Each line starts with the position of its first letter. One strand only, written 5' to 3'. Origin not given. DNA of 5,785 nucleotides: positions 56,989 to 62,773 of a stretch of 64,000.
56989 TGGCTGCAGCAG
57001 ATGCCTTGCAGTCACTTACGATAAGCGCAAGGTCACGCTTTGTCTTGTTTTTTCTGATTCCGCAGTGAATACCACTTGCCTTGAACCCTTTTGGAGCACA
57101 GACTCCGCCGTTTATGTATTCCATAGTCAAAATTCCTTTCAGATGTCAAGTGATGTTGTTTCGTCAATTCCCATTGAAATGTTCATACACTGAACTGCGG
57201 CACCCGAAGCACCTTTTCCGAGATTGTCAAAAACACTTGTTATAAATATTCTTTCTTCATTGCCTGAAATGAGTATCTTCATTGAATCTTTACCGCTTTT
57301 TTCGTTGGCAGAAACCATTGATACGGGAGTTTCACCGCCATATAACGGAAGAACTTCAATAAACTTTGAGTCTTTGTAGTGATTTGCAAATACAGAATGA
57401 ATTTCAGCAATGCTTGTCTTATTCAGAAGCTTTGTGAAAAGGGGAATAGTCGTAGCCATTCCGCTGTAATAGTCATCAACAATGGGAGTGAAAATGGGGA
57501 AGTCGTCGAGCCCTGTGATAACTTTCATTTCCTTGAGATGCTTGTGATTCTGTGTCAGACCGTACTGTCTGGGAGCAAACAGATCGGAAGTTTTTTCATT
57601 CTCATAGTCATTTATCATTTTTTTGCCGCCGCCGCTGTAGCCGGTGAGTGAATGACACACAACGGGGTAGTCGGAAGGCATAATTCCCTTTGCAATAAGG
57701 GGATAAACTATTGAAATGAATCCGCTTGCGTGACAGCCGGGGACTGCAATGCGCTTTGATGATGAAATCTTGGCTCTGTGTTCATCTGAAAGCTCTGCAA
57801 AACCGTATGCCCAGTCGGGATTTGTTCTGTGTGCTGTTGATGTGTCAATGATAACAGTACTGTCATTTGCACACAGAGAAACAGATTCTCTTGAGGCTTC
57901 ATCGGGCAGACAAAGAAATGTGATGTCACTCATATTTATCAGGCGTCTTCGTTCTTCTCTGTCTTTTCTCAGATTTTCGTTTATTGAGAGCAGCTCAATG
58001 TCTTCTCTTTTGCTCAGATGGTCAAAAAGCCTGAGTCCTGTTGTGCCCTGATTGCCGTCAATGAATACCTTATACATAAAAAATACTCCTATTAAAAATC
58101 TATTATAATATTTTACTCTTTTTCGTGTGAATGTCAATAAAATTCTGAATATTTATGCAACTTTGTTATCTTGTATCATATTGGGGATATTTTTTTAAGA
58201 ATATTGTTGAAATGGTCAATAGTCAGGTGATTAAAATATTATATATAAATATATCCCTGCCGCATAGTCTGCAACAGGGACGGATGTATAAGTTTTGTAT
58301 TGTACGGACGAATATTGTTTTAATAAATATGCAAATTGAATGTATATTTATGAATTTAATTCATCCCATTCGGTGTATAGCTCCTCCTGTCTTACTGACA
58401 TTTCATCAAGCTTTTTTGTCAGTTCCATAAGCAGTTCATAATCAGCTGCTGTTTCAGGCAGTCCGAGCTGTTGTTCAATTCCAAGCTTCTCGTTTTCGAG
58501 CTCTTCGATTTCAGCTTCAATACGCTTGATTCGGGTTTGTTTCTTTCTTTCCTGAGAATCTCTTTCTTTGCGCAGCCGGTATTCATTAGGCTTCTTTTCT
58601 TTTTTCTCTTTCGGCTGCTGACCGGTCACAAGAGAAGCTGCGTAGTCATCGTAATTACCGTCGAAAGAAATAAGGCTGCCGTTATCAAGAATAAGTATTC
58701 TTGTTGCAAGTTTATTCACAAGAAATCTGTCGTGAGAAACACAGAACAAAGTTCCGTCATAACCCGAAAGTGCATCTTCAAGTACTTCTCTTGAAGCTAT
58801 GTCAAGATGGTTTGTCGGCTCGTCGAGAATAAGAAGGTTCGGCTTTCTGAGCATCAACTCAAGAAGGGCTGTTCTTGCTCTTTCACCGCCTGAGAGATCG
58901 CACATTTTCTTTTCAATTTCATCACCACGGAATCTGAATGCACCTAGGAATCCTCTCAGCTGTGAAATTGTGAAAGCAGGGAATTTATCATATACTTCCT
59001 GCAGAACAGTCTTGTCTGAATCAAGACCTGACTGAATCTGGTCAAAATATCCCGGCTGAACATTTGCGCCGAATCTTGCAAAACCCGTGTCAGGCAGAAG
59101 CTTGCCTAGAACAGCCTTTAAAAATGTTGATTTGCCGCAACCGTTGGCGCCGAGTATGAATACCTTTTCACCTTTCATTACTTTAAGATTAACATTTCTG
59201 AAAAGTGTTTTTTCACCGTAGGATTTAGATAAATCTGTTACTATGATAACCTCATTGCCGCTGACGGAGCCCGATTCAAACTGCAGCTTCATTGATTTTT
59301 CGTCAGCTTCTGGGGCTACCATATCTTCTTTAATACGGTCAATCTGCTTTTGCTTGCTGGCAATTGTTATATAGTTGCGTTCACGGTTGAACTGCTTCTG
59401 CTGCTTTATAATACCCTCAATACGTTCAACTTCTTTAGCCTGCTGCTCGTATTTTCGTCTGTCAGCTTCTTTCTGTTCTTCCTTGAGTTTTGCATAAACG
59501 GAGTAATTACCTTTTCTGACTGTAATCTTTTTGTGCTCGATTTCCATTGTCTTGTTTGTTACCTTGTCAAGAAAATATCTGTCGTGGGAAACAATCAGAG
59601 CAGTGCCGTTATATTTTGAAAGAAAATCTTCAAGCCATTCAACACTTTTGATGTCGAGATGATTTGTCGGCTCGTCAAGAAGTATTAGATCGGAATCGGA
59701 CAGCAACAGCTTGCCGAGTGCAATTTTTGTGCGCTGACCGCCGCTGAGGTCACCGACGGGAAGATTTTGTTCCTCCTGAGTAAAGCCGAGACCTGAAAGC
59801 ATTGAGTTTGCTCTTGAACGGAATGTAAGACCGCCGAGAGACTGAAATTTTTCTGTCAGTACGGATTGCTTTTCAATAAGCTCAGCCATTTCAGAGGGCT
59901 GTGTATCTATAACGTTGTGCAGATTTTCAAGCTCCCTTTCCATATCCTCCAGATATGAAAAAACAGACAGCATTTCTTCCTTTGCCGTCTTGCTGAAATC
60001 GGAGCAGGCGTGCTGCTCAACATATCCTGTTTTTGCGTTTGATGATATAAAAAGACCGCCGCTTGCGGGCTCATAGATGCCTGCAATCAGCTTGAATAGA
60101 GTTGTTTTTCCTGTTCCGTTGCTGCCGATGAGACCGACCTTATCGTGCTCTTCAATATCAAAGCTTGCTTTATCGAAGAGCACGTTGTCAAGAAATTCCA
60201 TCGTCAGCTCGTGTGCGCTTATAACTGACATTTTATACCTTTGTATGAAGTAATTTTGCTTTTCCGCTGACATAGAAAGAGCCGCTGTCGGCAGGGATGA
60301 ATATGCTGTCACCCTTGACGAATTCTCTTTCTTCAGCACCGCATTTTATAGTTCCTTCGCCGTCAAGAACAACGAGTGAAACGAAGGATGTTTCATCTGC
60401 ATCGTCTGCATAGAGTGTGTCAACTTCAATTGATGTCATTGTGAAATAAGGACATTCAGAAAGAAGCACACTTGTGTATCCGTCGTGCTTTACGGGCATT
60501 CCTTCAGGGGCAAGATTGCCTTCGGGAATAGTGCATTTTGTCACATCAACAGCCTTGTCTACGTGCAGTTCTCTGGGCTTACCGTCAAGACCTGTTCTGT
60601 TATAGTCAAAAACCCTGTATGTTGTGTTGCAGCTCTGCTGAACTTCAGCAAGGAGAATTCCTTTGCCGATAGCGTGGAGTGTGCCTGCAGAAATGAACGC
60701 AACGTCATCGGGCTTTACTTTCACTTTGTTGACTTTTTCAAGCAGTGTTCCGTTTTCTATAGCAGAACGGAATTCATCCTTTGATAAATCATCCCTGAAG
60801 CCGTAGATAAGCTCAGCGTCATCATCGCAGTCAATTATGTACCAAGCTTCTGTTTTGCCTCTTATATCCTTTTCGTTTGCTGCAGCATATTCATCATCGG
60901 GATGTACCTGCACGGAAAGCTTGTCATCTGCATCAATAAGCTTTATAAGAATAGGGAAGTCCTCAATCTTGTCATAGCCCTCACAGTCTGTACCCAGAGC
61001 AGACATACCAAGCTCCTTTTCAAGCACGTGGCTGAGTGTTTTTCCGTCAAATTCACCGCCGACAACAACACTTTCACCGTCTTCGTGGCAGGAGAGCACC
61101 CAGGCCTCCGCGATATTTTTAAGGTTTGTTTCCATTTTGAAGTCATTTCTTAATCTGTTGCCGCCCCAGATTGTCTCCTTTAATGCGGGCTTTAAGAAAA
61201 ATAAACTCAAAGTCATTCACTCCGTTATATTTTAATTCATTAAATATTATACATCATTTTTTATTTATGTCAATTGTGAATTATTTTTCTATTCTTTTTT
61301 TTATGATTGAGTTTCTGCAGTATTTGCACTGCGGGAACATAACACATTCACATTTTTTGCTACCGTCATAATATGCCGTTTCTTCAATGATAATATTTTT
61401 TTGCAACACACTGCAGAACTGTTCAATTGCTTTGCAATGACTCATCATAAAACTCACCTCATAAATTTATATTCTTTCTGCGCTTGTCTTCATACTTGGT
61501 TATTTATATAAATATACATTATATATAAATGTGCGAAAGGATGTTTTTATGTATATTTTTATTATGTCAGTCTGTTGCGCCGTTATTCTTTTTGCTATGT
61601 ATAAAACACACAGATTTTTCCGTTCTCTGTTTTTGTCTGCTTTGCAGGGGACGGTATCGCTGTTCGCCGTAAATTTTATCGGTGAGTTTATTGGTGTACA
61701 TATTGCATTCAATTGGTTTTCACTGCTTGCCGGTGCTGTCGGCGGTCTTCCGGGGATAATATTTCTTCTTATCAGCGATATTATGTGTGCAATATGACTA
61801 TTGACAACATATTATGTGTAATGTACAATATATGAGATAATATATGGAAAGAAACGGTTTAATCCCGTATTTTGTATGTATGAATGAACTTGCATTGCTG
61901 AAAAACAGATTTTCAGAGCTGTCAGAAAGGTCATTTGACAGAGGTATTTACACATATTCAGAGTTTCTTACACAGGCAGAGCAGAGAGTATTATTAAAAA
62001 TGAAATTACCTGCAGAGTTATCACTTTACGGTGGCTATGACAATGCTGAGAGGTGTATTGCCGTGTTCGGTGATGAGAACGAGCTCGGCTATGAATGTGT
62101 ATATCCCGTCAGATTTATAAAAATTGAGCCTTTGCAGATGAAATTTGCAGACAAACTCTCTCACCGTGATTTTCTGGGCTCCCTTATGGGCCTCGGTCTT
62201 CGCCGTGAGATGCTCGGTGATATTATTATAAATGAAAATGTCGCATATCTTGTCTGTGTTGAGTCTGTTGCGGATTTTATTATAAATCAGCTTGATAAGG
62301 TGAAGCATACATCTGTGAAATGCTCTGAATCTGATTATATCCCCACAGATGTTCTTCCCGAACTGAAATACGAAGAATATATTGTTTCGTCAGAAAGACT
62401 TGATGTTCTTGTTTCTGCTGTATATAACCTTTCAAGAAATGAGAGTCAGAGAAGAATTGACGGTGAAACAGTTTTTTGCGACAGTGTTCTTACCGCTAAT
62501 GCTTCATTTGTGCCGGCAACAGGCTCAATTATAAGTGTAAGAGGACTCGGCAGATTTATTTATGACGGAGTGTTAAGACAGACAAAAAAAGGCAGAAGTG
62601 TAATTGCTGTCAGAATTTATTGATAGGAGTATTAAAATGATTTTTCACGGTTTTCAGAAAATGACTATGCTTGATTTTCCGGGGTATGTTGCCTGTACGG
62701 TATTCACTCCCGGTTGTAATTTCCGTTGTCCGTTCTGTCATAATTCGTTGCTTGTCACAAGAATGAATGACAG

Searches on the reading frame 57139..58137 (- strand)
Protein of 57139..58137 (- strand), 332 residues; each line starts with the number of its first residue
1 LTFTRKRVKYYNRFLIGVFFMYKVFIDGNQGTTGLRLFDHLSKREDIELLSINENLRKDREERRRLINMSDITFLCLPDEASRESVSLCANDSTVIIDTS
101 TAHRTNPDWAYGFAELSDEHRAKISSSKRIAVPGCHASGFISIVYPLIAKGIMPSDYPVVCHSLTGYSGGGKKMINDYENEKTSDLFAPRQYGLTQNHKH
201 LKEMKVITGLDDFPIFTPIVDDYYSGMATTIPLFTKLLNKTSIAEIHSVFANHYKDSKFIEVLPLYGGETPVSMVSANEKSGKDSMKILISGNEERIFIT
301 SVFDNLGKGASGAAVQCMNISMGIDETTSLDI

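Call 15: search_protein_families(library=ncbifam, proteins=[window:57139-58137:-], max_evalue=0.00001)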
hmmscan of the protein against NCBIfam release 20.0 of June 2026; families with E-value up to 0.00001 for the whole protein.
window:57139-58137:- (332 aa): 4 families
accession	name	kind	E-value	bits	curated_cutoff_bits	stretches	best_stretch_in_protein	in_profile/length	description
TIGR01851.1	argC_other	equivalog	1.3e-112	376.2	229.85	1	22-324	2-310/310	N-acetyl-gamma-glutamyl-phosphate reductase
TIGR01850.1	argC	equivalog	5.4e-45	154.1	233.6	1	58-331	56-339/345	N-acetyl-gamma-glutamyl-phosphate reductase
NF011456.0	PRK14874.1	equivalog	8.7e-07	28.3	223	1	67-224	64-216/346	aspartate-semialdehyde dehydrogenase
TIGR01296.1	asd_B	equivalog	2.1e-06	27.1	324.2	1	70-185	62-174/339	aspartate-semialdehyde dehydrogenase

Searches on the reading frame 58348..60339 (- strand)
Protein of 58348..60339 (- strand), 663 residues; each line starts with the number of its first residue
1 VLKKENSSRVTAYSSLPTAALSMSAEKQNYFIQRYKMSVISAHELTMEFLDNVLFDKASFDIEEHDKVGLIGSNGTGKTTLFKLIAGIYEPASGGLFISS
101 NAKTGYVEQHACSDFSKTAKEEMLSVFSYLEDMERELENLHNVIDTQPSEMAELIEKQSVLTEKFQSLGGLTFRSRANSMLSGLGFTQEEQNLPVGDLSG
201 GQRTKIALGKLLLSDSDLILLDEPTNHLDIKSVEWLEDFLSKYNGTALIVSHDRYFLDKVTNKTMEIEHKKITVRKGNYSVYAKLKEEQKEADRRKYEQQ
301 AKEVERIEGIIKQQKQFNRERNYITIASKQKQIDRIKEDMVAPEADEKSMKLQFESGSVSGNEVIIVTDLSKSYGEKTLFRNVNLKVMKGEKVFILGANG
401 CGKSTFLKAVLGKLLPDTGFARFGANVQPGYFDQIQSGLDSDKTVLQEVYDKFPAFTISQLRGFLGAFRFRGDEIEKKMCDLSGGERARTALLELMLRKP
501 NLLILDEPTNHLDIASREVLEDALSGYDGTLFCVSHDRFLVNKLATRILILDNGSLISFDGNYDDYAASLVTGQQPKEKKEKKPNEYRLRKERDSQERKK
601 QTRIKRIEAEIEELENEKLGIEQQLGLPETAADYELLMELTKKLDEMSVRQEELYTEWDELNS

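Call 15: search_protein_families(library=ncbifam, proteins=[window:58348-60339:-], max_evalue=0.00001)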
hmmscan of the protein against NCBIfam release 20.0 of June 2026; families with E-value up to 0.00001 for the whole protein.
window:58348-60339:- (663 aa): 184 families (the best 25 are shown)
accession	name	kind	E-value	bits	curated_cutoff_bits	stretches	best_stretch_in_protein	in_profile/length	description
TIGR03719.1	ABC_ABC_ChvD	subfamily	7.2e-158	526.6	806.75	3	67-572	33-535/552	energy-dependent translational throttle protein EttA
NF008775.0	PRK11819.1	equivalog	1.4e-150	502.6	599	3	85-580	53-545/556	energy-dependent translational throttle protein EttA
NF000355.4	ribo_prot_ABC_F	equivalog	1.4e-138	462.9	380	3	40-317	3-237/499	ribosomal protection-like ABC-F family protein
NF000514.1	ABCF_OptrA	exception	1.8e-113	380.1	1450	1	49-661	30-648/655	ABC-F type ribosomal protection protein OptrA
NF011646.0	PRK15064.1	equivalog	9.6e-109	364.2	762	1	39-569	1-526/530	ABC-F family ATPase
NF050005.1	ABC_ATPase_Uup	equivalog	2.6e-106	356.3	900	1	37-662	1-633/636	ATP-binding cassette ATPase Uup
NF000170.2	ABCF_Vga_all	exception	2.2e-105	353.1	725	3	232-583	113-485/521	Vga family ABC-F type ribosomal protection protein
NF000169.2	ABCF_Sal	exception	1.1e-104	351.1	725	3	153-557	86-507/542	Sal family ABC-F type ribosomal protection protein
NF007921.0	PRK10636.1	equivalog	1.7e-103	347.1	917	1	52-631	14-585/638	ABC transporter ATP-binding protein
NF008358.0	PRK11147.1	equivalog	2.2e-100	336.8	936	1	37-662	1-629/635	ABC transporter ATP-binding protein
NF043038.1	ABCF_CplR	exception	1.4e-97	327.6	780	4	326-585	249-503/544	ABC-F type ribosomal protection protein CplR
NF000171.1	ABCF_producer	exception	1.9e-92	310.5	800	3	40-312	4-278/541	TlrC/CarA/OleB/SrmB family ABC-F type ribosomal protection protein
NF000168.2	ABCF_Msr_all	exception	5e-85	285.9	680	4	333-531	262-458/487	Msr family ABC-F type ribosomal protection protein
NF000166.1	ABCF_CarA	exception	7.3e-78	262.1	1050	3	40-311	6-287/556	ABC-F type ribosomal protection protein Car(A)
NF000167.2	ABCF_Lsa_all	exception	3e-69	234.3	750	4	196-336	116-254/492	Lsa family ABC-F type ribosomal protection protein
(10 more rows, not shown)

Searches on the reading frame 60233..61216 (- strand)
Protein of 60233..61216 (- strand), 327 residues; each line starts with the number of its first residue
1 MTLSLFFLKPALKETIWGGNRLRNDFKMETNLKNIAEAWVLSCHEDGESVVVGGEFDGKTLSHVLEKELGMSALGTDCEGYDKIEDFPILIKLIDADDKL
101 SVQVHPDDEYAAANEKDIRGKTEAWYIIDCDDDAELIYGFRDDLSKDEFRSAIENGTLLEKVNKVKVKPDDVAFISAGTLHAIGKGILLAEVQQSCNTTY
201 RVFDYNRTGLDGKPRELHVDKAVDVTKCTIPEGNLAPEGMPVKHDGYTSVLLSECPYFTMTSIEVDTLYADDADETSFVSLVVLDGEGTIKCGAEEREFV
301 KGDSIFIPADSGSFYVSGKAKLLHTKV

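Call 48: search_protein_families(library=pfam, proteins=[window:60233-61216:-], max_evalue=0.000001)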
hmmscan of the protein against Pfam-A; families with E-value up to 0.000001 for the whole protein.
window:60233-61216:- (327 aa): 2 families
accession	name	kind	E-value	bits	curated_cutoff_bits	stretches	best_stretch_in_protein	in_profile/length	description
PF21621.3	MPI_cupin_dom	-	1.3e-13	51.2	27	1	254-323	7-75/79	Mannose-6-phosphate isomerase, cupin domain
PF20511.4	PMI_typeI_cat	-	1.1e-12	48.7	22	1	5-113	1-109/143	Phosphomannose isomerase type I, catalytic domain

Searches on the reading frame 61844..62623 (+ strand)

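Call 48: search_protein_families(library=pfam, proteins=[window:61844-62623:+], max_evalue=0.000001)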
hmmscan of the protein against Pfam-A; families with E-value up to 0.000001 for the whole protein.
window:61844-62623:+ (259 aa): 1 family
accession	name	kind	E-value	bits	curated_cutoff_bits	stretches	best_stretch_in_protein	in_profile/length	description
PF17774.7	YlmH_RBD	-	1.8e-16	60.7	23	1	98-164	16-81/84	Putative RNA-binding domain in YlmH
